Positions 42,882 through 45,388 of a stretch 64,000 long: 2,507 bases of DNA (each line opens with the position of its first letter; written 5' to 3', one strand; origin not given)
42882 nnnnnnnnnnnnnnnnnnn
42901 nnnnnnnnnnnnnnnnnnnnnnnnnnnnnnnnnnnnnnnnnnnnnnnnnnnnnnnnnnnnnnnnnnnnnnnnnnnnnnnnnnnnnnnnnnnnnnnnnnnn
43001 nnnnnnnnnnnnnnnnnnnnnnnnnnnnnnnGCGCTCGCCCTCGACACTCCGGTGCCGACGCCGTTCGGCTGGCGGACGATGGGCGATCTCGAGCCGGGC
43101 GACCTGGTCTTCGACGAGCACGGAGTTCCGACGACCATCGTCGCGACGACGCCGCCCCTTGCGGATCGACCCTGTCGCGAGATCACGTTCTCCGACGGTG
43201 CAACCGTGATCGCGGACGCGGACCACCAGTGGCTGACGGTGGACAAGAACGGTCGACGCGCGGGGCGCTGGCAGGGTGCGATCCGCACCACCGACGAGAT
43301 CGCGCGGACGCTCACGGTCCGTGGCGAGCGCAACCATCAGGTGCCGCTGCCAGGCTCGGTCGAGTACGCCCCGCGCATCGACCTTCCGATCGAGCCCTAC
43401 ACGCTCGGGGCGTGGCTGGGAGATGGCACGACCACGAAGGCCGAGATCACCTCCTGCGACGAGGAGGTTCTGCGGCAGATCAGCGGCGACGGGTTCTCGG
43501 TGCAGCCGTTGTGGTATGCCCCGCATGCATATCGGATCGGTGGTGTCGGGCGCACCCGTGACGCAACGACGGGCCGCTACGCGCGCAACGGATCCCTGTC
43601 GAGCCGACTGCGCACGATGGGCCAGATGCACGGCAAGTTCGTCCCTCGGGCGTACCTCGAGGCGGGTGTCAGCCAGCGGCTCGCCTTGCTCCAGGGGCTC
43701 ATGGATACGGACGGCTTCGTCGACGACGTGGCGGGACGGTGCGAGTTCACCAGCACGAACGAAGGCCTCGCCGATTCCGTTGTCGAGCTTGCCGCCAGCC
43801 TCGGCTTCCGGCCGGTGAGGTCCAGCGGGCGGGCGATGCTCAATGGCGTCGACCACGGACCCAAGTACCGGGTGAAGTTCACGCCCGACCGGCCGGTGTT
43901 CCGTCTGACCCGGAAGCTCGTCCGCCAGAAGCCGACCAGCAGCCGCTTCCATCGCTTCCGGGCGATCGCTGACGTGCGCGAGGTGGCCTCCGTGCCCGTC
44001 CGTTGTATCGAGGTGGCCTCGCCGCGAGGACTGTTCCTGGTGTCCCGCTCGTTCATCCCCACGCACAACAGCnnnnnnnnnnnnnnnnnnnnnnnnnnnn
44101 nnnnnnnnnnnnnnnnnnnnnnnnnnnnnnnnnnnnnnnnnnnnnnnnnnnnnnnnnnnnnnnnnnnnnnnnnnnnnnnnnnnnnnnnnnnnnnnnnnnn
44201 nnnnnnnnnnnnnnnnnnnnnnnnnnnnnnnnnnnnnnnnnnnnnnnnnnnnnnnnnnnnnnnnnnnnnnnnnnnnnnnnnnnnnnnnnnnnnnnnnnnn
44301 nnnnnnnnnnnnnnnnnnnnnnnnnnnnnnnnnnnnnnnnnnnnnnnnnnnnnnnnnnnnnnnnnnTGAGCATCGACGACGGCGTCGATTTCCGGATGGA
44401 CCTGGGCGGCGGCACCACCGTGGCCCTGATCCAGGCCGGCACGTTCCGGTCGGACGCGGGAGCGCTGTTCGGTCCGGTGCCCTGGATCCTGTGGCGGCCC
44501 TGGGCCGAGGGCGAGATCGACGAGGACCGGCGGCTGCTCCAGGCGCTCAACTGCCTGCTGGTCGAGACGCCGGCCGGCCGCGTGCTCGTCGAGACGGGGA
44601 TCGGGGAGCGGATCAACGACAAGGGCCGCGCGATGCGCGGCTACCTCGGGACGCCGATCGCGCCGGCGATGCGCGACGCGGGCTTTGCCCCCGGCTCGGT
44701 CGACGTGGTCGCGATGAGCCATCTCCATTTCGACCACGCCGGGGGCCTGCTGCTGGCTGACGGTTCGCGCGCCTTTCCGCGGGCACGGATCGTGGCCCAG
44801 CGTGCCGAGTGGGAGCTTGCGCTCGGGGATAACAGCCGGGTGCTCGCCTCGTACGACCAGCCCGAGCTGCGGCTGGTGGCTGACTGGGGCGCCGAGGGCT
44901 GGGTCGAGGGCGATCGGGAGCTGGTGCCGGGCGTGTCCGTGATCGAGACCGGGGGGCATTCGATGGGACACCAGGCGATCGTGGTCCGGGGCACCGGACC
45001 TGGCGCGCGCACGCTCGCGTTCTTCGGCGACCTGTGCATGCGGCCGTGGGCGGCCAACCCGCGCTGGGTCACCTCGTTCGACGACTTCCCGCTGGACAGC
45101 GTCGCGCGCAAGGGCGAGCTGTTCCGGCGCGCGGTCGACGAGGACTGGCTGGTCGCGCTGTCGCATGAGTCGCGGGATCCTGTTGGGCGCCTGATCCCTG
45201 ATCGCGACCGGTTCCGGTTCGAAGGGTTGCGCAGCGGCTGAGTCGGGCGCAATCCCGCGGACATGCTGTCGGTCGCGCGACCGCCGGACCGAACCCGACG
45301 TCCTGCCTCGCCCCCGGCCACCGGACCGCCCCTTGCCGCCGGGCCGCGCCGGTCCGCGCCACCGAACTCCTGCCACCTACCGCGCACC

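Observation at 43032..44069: Class-3-type (Ala1 / Trp-Cys-Thr) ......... intein inserted at the catalytic serine loop of dCTP deaminase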

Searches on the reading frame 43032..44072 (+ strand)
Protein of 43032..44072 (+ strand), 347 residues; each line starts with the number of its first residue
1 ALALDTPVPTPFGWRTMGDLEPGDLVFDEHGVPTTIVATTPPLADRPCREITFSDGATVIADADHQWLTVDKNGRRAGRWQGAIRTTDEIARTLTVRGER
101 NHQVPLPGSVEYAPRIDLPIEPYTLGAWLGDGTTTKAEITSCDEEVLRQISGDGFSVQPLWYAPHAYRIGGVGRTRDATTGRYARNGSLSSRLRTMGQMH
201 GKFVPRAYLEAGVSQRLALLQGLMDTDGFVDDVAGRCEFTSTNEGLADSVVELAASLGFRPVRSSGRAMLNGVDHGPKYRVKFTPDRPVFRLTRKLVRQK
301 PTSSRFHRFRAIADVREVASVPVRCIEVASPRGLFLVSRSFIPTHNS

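Call 6: search_solved_structures(query=window:43032-44072:+, max_evalue=1, show_alignments=5)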
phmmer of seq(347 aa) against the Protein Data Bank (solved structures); distinct sequences matched with E-value up to 1: 13.
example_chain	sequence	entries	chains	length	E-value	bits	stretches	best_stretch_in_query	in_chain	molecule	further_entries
6rix_A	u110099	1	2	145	1.4e-27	99.6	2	1-71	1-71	Replicative DNA helicase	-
6riy_A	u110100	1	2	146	5.8e-27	97.5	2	1-71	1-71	Replicative DNA helicase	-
6bs8_A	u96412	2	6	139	1.1e-25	93.3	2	1-70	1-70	Replicative DNA helicase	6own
1dfa_A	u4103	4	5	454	0.00026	23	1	122-285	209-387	PI-SCEI ENDONUCLEASE | ENDONUCLEASE PI-SCEI | PI-SCEI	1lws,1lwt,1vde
1um2_A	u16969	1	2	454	0.00026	23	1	122-285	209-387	ENDONUCLEASE PI-SCEI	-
1ef0_A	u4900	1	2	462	0.00027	23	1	122-285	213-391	PI-SCEI ENDONUCLEASE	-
6riz_A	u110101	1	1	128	0.00028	22.9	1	1-71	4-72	gp41-1 intein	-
1jva_A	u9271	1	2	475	0.00028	22.9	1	122-285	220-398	VMA1-DERIVED HOMING ENDONUCLEASE X10SSS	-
9cop_A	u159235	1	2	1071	0.0021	20.1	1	122-284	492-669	V-type proton ATPase catalytic subunit A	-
6qaz_A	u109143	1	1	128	0.0064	18.5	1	1-70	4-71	cyanophage-like gp41-1 intein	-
2q9v_A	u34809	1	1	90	0.2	13.6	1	10-68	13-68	Membrane-associated guanylate kinase, WW and PDZ domain-containing protein 1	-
5zys_A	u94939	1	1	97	0.33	12.8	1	10-67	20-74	Membrane-associated guanylate kinase, WW and PDZ domain-containing protein 1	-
3w6v_A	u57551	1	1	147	0.39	12.6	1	194-241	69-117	AdpA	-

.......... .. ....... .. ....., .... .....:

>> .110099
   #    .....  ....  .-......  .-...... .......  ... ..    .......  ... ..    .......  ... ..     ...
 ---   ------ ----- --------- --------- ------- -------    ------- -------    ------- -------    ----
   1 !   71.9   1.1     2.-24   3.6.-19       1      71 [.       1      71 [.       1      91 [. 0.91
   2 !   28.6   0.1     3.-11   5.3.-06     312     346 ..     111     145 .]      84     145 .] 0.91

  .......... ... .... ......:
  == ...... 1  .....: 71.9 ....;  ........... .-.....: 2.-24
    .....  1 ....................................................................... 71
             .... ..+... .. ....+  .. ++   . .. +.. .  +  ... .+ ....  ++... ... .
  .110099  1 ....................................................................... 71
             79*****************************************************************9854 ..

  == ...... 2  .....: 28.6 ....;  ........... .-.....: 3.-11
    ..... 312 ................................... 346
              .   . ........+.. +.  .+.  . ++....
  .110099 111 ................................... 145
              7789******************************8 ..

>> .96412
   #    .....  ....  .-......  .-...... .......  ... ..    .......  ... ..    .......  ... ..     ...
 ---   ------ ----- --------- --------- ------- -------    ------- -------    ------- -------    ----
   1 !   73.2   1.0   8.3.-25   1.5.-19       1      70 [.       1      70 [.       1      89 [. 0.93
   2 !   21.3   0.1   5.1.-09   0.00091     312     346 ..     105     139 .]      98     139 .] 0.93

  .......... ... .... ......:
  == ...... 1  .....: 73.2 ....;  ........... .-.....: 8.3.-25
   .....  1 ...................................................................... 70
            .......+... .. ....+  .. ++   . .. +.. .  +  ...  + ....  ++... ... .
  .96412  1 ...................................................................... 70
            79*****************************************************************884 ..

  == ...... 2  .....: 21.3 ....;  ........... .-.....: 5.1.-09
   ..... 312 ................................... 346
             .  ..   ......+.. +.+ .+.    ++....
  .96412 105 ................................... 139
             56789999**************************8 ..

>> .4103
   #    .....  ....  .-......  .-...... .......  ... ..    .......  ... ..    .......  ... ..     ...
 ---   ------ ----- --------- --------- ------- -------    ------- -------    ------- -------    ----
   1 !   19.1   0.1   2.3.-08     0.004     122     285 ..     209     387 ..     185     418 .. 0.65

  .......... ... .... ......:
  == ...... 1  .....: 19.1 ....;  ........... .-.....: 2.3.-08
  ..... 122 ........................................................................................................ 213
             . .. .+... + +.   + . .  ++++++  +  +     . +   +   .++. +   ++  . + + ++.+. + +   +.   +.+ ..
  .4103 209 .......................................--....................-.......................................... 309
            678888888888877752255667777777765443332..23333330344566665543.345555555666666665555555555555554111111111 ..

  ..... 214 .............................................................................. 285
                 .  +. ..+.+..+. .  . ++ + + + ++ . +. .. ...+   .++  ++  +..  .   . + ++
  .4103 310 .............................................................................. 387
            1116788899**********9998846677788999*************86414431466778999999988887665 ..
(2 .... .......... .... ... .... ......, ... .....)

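Call 25: search_protein_representatives(protein=window:43032-44069:+)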
Query: 346 residues. Proteins with E-value up to 0.001 (for the whole library): 18553; up to 1e-10: 13246; up to 1e-30: 4642. The best 150 are listed.
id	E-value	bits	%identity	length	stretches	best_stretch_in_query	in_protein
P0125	6.0e-145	498.7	45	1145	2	1-346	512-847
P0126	4.8e-125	433.3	45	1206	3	1-346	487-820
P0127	2.4e-123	427.7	45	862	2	1-346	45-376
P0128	4.6e-122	423.5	43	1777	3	1-346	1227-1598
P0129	6.9e-122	422.9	41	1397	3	2-346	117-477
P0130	3.3e-121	420.6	44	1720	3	1-346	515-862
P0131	4.5e-120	416.9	41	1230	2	1-346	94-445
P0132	9.5e-120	415.9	61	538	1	1-346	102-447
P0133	2.5e-118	411.2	60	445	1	1-346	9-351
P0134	1.7e-116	405.2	42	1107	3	2-346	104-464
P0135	9.2e-115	399.5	36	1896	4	2-346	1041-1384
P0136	3.2e-114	397.7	42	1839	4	85-346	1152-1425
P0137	1.8e-112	391.9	40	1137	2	2-346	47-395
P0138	9.1e-112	389.6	42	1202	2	1-346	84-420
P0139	4.8e-111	387.3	41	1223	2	5-346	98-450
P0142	1.2e-105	369.5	56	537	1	1-346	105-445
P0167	1.1e-85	303.9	48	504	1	1-346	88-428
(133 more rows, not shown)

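Call 39: search_dna_similar(query=window:43032-44069:+, collection=phages, mode=protein, max_rows=25)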
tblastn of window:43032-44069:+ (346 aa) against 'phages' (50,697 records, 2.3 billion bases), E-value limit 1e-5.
Records with a match: 844; places in all: 865; records where one place covers at least 80% of the query: 608.
Best place of each record, by identity: <60% 844.
By first word of the organism name: Mycobacterium 299; Salmonella 184; Vibrio 67; Stx2a-converting 49; Klebsiella 41; Escherichia 28; Pseudomonas 23; Aeromonas 16; Gordonia 15; Enterococcus 14; and 44 more.
By host as written in the record: Mycobacterium smegmatis mc2 155 229; - 117; Salmonella enterica 43; Mycobacterium smegmatis mc#155 34; Salmonella enterica subsp. enterica serovar Enteritidis 29; Salmonella enterica subsp. enterica serovar Typhimurium 27; Klebsiella pneumoniae 22; Salmonella sp. 16; and 167 more.
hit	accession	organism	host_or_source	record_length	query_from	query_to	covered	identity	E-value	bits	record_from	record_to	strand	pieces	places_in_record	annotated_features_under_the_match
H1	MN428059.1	Mycobacterium phage Kanye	Mycobacterium smegmatis mc2155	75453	1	346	100%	39.1%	5e-52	190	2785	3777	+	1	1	10: terminase large subunit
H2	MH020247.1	Mycobacterium phage MPhalcon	Mycobacterium smegmatis mc2 155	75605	1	346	100%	39.1%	5e-52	190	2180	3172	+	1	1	8: terminase large subunit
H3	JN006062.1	Mycobacterium phage Rakim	Mycobacterium smegmatis mc2 155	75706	1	346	100%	39.1%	5e-52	190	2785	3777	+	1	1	10: terminase large subunit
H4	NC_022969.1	Mycobacterium phage PhatBacter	Mycobacterium smegmatis mc2 155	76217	1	346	100%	39.1%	5e-52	190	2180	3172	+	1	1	8: exonuclease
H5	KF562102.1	Mycobacterium phage PhatBacter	Mycobacterium smegmatis mc2 155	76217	1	346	100%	39.1%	5e-52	190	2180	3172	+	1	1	8: terminase large subunit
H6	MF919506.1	Mycobacterium phage FireRed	Mycobacterium smegmatis mc2 155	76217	1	346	100%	39.1%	5e-52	190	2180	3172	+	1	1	terminase large subunit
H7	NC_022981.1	Mycobacterium phage HufflyPuff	Mycobacterium smegmatis mc2 155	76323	1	346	100%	39.1%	5e-52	190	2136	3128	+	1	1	7: exonuclease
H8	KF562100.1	Mycobacterium phage HufflyPuff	Mycobacterium smegmatis mc2 155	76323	1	346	100%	39.1%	5e-52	190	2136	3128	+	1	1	7: terminase large subunit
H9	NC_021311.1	Mycobacterium phage Phaux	Mycobacterium smegmatis mc2 155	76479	1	346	100%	39.1%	5e-52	190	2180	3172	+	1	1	7: exonuclease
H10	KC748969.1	Mycobacterium phage Phaux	Mycobacterium smegmatis mc2 155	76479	1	346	100%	39.1%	5e-52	190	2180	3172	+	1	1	7: terminase large subunit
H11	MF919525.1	Mycobacterium phage Murica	Mycobacterium smegmatis mc2 155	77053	1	346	100%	39.1%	5e-52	190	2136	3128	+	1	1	terminase large subunit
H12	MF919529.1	Mycobacterium phage Sassay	Mycobacterium smegmatis mc2 155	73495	1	346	100%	39.1%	5e-52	190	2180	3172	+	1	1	terminase large subunit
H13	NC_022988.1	Mycobacterium phage Bruin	Mycobacterium smegmatis mc2 155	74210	1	346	100%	39.1%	5e-52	190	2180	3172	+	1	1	8: exonuclease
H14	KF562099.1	Mycobacterium phage Bruin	Mycobacterium smegmatis mc2 155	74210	1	346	100%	39.1%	5e-52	190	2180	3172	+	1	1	8: terminase large subunit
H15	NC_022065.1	Mycobacterium phage Contagion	Mycobacterium smegmatis mc2 155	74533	1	346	100%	39.1%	5e-52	190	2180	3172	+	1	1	8: exonuclease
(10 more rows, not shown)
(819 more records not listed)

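Call 70: list_cluster_members(proteins=[P0132, P0133, P0142, P0167])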
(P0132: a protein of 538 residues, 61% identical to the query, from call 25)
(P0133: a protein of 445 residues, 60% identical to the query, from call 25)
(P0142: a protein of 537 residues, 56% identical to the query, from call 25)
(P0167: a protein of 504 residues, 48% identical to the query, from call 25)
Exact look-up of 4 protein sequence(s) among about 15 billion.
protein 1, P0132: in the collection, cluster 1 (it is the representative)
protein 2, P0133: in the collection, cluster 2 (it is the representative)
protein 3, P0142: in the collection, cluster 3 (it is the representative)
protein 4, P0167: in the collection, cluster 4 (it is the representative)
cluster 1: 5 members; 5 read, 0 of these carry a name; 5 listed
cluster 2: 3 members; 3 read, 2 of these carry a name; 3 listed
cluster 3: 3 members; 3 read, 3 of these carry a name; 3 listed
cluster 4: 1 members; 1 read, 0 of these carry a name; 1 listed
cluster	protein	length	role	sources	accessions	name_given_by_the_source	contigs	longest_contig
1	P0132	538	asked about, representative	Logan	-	-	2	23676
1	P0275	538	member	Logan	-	-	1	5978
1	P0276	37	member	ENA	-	-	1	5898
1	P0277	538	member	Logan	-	-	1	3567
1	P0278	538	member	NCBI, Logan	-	-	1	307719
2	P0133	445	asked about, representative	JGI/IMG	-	hypothetical protein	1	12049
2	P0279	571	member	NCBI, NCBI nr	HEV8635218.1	MAG TPA: dCTP deaminase [Chloroflexota bacterium] | dCTP deaminase [Chloroflexota bacterium]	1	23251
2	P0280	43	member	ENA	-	-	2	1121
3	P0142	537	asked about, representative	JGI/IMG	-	deoxycytidine triphosphate deaminase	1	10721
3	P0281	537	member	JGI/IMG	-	deoxycytidine triphosphate deaminase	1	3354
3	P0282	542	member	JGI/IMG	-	deoxycytidine triphosphate deaminase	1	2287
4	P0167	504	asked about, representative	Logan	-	-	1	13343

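Call 73: search_protein_families(library=pfam, proteins=[window:43032-44072:+], max_evalue=10)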
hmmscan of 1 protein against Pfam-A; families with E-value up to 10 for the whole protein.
window:43032-44072:+ (347 aa): 2 families
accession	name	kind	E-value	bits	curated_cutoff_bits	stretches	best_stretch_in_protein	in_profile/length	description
PF14528.11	LAGLIDADG_3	-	2e-06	28.4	22.5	1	215-259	2-48/82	LAGLIDADG-like domain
PF05204.19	Hom_end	-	0.00076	20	21.1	1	215-282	13-83/110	Homing endonuclease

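Call 74: search_protein_families(library=ncbifam, proteins=[window:43032-44072:+], max_evalue=10)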
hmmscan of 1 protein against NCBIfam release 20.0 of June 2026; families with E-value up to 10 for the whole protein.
window:43032-44072:+ (347 aa): 3 families
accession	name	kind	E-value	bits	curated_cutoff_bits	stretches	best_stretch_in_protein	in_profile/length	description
NF045703.1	rSAM_Tes_intein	exception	0.002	16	1700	1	200-276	447-526/1040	tetraether lipid synthase Tes, intein-containing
NF038136.1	rSAM_Rv_intein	exception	0.034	13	700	1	6-70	81-151/574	intein-containing Rv2578c family radical SAM protein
NF006207.0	PRK08332.1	equivalog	0.39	7.8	2400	1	203-274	472-541/1684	vitamin B12-dependent ribonucleotide reductase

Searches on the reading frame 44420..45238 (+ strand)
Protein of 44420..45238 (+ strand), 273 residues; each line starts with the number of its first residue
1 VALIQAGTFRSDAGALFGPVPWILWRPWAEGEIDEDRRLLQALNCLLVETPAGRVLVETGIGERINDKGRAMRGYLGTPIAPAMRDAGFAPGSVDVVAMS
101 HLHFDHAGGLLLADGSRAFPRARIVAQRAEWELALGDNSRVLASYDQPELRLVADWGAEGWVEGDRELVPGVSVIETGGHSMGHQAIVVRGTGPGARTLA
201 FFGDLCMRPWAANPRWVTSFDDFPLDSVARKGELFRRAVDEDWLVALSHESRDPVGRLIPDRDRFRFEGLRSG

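Call 3: search_protein_families(library=pfam, proteins=[window:44420-45238:+], max_evalue=0.01)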
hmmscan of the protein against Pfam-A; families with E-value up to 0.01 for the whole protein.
window:44420-45238:+ (273 aa): 1 family
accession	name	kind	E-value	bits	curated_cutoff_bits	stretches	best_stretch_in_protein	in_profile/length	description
PF00753.33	Lactamase_B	-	7.9e-13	49.2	22.7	1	44-191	7-139/196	Metallo-beta-lactamase superfamily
